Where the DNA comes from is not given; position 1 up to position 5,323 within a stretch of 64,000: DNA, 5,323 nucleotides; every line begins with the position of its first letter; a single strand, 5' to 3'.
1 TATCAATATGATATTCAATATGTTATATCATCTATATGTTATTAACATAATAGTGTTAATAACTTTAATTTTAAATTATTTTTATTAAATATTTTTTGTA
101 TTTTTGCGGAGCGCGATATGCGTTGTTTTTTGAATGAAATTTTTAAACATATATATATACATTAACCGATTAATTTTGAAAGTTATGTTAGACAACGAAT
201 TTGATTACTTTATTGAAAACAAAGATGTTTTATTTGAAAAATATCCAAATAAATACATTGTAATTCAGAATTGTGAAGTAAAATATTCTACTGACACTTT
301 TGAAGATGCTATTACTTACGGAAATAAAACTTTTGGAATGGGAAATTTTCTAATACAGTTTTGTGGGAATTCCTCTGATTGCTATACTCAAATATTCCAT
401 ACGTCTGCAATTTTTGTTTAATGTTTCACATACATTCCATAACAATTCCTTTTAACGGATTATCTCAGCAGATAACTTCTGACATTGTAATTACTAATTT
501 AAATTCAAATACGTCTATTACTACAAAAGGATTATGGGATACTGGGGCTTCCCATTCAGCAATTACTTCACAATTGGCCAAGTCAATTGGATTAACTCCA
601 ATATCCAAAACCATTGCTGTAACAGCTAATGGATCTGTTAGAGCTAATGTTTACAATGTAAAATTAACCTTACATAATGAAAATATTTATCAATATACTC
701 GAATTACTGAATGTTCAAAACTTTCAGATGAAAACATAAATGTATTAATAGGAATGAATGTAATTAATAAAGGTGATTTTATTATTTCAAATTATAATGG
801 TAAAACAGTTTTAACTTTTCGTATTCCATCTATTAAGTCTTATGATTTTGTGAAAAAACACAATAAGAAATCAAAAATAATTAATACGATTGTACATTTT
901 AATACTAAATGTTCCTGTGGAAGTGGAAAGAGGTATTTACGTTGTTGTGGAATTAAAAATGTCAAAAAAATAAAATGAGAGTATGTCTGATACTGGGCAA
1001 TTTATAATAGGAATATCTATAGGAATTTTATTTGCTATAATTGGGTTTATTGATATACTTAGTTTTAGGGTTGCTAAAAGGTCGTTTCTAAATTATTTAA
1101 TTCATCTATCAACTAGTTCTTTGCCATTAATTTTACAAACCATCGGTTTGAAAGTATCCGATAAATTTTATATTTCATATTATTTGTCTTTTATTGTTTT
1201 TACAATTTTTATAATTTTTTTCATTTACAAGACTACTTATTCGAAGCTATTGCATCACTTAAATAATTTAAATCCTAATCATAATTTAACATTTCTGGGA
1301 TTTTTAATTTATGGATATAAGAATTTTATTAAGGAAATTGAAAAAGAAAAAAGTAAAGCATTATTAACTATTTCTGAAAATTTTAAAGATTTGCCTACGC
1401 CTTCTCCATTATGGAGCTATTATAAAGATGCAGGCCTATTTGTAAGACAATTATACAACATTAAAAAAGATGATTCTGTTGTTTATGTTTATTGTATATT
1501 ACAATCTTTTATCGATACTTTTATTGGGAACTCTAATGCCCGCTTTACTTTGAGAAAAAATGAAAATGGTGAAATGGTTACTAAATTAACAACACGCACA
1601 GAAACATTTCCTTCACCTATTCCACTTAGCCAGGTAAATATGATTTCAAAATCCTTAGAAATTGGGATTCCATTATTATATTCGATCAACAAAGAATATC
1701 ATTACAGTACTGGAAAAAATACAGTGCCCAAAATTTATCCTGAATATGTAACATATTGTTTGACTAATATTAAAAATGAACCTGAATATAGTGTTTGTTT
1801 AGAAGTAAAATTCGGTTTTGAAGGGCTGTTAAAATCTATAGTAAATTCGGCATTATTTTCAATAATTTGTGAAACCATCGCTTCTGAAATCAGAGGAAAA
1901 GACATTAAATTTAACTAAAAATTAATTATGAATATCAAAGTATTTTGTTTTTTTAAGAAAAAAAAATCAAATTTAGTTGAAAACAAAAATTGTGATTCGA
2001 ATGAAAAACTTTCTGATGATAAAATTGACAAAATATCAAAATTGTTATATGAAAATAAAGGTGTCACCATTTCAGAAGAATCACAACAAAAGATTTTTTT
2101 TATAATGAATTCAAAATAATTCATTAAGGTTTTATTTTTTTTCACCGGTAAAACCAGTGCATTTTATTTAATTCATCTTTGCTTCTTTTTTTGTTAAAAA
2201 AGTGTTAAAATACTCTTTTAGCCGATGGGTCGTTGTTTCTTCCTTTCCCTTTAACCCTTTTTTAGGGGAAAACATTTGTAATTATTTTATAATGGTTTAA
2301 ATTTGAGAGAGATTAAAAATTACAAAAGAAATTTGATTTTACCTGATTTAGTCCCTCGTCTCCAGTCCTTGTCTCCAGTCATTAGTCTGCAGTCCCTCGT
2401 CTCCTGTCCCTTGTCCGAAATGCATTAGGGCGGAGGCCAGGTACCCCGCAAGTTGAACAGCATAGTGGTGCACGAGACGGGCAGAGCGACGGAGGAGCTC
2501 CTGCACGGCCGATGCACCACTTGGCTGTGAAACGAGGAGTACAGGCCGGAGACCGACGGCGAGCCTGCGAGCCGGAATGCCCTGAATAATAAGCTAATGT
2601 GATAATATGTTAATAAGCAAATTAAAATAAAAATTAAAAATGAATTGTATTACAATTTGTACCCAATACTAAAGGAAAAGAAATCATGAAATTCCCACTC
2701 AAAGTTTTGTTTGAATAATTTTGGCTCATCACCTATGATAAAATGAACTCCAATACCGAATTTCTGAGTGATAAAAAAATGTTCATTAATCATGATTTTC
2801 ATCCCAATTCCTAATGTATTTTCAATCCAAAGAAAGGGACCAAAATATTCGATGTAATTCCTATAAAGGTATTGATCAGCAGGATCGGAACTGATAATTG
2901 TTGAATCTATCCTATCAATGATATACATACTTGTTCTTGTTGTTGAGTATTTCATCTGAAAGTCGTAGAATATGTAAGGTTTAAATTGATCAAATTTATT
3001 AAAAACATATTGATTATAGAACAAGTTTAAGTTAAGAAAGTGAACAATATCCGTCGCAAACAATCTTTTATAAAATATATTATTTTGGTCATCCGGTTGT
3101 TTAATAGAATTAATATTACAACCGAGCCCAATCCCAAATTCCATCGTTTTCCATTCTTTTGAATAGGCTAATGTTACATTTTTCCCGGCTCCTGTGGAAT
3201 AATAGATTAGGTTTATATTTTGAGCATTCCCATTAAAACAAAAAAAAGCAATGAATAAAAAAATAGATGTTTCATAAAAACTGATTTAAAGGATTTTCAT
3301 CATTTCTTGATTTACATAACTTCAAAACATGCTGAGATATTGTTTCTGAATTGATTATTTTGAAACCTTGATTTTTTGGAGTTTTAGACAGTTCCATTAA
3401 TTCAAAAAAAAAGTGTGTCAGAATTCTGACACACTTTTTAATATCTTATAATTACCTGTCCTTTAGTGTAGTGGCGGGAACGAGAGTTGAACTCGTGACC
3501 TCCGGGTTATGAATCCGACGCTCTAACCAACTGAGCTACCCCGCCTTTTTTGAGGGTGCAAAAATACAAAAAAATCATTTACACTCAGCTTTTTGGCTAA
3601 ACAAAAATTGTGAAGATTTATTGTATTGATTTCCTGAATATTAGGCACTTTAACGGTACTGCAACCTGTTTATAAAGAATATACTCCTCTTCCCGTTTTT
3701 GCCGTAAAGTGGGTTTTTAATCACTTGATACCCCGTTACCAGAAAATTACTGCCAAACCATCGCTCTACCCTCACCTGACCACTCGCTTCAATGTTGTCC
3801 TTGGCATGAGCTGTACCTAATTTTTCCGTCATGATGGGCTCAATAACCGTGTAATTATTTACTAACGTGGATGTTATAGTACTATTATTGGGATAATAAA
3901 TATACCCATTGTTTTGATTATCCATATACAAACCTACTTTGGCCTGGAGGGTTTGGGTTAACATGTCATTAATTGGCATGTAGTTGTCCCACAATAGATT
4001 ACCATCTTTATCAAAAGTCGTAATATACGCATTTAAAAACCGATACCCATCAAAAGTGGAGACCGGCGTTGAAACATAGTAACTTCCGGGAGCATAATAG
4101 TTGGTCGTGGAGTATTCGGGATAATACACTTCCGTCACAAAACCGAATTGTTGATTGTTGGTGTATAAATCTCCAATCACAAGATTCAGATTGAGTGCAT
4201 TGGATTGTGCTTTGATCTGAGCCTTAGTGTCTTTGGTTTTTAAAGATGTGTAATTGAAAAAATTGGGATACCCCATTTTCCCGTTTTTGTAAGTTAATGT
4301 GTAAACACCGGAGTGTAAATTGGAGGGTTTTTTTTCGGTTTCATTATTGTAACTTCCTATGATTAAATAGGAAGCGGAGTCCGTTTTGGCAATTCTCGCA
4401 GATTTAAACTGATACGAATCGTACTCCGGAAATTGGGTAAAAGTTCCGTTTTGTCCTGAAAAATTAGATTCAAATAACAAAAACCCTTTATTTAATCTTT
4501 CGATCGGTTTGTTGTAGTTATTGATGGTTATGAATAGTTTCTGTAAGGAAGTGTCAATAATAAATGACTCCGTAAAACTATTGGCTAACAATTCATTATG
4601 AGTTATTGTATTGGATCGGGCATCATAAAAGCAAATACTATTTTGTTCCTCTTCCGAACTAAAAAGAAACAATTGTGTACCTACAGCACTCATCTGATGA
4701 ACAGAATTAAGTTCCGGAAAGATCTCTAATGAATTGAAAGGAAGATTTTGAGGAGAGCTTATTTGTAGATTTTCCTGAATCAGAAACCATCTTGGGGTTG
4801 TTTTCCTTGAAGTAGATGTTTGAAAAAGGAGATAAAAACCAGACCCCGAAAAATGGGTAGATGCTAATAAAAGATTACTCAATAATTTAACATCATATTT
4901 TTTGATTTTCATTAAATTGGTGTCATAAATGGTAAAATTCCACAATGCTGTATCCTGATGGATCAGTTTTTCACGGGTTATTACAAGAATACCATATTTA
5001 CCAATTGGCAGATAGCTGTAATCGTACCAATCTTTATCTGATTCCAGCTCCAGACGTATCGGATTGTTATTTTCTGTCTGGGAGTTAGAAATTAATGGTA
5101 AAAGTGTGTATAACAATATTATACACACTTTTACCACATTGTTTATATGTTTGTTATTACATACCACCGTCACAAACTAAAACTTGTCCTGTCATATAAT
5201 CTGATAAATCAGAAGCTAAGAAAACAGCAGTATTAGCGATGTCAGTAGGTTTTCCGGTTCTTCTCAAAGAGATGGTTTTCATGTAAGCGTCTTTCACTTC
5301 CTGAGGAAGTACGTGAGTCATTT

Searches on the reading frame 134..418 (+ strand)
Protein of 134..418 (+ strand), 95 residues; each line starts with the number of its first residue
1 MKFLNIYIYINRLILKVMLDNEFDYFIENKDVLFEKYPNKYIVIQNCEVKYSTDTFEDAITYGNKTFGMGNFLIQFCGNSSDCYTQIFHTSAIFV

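Call 52: search_protein_families(library=pfam, alignment_id=A4, max_evalue=0.00001)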
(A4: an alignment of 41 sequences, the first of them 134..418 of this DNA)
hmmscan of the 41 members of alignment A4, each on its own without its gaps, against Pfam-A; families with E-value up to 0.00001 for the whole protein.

A. member 1, window:134-418:+ (95 aa): 0 families

B. families by the number of members that match (of 41 scanned): 53 families (the first 25 are shown)
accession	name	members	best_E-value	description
PF03062.24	MBOAT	2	2.1e-33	MBOAT, membrane-bound O-acyltransferase family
PF16822.11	ALGX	2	4.8e-18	SGNH hydrolase-like domain, acetyltransferase AlgX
PF18962.6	Por_Secre_tail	2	2.8e-15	Secretion system C-terminal sorting domain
PF01642.28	MM_CoA_mutase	1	8.9e-132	Methylmalonyl-CoA mutase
PF01432.26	Peptidase_M3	1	2.5e-129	Peptidase family M3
PF00206.25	Lyase_1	1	4.1e-98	Lyase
PF01364.23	Peptidase_C25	1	1.3e-85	Peptidase family C25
PF14121.12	Porin_10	1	2.5e-71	Putative porin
PF13561.12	adh_short_C2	1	9.1e-69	Enoyl-(Acyl carrier protein) reductase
PF19572.5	PorV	1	3.4e-61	Type IX secretion system protein PorV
PF00106.31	adh_short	1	1.8e-59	short chain dehydrogenase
PF02542.21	YgbB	1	4.7e-59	YgbB family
PF00916.26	Sulfate_transp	1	5.7e-58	Sulfate permease family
PF11751.14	PorP_SprF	1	6e-55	Type IX secretion system membrane protein PorP/SprF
PF01327.26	Pep_deformylase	1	7e-51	Polypeptide deformylase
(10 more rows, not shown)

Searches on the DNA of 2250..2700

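Call 5: search_rna_families(source=window, start=2250, end=2700, threshold=evalue, max_evalue=10, show_alignments=4)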
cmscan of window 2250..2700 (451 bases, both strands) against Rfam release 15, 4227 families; matches with E-value up to 10: 2.
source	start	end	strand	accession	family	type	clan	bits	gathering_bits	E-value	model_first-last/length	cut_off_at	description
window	2453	2530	+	RF03620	mir-1233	Gene; miRNA;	-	18.7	87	1.2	1-82/82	no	mir-1233 microRNA precursor family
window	2252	2279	-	RF02929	algC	Cis-reg;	-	15.7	33.8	2.5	1-52/52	no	algC RNA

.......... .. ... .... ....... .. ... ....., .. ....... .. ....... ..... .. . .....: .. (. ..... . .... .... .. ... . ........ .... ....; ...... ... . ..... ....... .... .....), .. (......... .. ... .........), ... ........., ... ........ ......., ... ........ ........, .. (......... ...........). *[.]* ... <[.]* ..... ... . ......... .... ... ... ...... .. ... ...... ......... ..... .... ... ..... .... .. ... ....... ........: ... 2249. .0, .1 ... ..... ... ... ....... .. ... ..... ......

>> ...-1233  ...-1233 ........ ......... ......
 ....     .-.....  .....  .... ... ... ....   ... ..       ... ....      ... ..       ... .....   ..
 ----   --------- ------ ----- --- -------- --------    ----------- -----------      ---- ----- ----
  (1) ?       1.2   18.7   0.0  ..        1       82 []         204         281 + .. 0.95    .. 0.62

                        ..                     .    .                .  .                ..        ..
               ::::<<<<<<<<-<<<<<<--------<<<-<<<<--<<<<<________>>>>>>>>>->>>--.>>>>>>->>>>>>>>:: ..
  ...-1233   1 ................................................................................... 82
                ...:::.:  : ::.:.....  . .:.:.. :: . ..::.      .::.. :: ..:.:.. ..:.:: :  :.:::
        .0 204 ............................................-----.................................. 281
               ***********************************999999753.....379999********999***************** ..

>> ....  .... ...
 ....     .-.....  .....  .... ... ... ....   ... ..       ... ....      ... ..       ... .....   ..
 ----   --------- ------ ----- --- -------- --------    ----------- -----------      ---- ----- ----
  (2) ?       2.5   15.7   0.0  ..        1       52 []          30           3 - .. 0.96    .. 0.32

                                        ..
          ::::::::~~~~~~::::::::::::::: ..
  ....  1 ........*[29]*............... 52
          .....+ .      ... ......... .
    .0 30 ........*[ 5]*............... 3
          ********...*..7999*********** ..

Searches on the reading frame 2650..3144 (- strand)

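Call 36: search_protein_families(library=pfam, proteins=[window:2650-3144:-], max_evalue=0.01)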
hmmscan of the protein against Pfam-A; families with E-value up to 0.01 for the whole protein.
window:2650-3144:- (164 aa): 1 family
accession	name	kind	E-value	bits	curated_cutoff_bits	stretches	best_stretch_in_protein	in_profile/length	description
PF18228.7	CdiI_N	-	0.0074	16.6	25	0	8-63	30-85/108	CdiI N-terminal domain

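Call 80: search_protein_families(library=ncbifam, proteins=[window:2653-3144:-], max_evalue=0.00001)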
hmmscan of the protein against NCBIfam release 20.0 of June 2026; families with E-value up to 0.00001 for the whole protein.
window:2653-3144:- (164 aa): 0 families

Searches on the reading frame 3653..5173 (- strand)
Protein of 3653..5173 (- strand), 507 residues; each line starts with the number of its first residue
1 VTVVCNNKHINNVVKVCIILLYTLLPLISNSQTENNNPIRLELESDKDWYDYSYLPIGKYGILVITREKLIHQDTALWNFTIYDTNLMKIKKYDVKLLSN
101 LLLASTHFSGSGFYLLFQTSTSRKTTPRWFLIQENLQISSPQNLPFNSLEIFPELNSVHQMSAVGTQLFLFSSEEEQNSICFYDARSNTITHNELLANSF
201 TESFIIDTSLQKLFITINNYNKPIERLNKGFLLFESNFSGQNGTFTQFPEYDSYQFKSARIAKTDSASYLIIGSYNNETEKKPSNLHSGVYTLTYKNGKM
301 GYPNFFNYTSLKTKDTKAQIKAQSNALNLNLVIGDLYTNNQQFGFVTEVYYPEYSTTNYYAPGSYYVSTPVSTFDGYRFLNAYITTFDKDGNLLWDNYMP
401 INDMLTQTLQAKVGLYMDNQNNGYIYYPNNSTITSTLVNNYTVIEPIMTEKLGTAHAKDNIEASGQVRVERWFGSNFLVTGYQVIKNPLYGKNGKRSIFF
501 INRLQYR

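Call 80: search_protein_families(library=ncbifam, proteins=[window:3653-5173:-], max_evalue=0.00001)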
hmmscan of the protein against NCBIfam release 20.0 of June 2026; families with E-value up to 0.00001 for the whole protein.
window:3653-5173:- (507 aa): 0 families

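Call 81: find_homologous_proteins(query=window:3653-5173:-, max_evalue=1e-30)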
Query window:3653-5173:- (507 aa): 24 proteins with E <= 1e-30 among 5211 candidates.
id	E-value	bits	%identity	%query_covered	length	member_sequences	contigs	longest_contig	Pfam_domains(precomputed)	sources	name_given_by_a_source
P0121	0.0e+0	1023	91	98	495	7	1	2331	-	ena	-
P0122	1.1e-222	758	68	97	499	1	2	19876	-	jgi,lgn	jgi:hypothetical protein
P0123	1.2e-201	689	59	100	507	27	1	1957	-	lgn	-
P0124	1.7e-200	685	59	97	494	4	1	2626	-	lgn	-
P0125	3.7e-195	668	56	99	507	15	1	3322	-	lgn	-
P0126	1.9e-181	622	57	97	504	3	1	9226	-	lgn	-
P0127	2.3e-179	616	57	96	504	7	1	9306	-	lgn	-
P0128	6.9e-171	588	53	100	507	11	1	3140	-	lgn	-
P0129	4.2e-127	443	61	63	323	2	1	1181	-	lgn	-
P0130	7.7e-92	327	37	94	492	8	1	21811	-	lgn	-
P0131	8.9e-81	290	35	93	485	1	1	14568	-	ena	-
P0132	1.2e-80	290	34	97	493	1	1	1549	-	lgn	-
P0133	2.2e-74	269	33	94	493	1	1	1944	-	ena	-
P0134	9.6e-68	247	35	97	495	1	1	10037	-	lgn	-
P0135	3.9e-63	232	32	97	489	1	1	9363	-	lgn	-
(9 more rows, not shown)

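Call 82: find_encoding_contigs(protein=P0122, flank=6000, max_places=2)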
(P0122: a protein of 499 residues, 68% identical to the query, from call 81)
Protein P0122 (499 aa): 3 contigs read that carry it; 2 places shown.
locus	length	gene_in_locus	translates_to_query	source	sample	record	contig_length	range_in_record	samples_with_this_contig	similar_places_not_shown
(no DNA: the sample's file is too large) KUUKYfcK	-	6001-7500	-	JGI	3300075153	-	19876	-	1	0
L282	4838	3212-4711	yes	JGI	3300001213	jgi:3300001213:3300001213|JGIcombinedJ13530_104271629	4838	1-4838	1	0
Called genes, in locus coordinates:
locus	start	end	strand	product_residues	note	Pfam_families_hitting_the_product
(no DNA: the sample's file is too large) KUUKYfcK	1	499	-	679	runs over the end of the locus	PF07715:Plug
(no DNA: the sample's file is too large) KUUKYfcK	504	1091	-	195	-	PF18306:LDcluster4, PF03641:Lysine_decarbox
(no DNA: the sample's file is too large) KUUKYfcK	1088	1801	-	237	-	PF01066:CDP-OH_P_transf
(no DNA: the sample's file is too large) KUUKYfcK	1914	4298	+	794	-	PF13620:CarboxypepD_reg, PF13715:CarbopepD_reg_2, PF07715:Plug, PF25183:OMP_b-brl_4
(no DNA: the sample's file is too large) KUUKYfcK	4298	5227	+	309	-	-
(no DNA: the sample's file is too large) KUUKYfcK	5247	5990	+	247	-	PF00106:adh_short, PF08659:KR, PF13561:adh_short_C2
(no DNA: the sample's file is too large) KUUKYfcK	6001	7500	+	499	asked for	-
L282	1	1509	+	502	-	?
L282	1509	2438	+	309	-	-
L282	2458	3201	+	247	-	PF00106:adh_short, PF08659:KR, PF13561:adh_short_C2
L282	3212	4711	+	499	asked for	-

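Call 83: find_encoding_contigs(protein=P0121, flank=3000, max_places=2)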
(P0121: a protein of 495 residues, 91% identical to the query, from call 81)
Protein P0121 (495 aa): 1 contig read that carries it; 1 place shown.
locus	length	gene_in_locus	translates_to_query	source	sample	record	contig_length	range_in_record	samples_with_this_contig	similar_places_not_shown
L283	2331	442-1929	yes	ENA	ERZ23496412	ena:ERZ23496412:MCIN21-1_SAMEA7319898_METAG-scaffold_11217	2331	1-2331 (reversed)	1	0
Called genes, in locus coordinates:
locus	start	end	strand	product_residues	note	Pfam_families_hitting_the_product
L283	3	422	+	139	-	?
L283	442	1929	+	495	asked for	-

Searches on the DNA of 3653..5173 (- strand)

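Call 89: search_with_rna_model(model_id=R1, sources=[L282, L283, L284, L285, L286, L287, L288], max_evalue=1)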
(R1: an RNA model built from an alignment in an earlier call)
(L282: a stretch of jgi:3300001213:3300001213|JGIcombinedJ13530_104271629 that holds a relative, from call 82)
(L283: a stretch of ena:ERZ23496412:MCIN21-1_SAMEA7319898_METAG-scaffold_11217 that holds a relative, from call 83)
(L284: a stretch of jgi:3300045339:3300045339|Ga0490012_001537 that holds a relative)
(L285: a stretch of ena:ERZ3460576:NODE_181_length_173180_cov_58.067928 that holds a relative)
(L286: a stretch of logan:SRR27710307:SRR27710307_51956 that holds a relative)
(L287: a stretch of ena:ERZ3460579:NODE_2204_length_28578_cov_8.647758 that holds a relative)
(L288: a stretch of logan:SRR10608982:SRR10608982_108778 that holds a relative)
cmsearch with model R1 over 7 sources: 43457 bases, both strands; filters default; matches with E-value up to 1: 2.
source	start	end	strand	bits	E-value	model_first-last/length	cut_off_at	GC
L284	1102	1280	-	22.9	0.0061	1-93/93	no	0.64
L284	5472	5650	+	22.9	0.0061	1-93/93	no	0.64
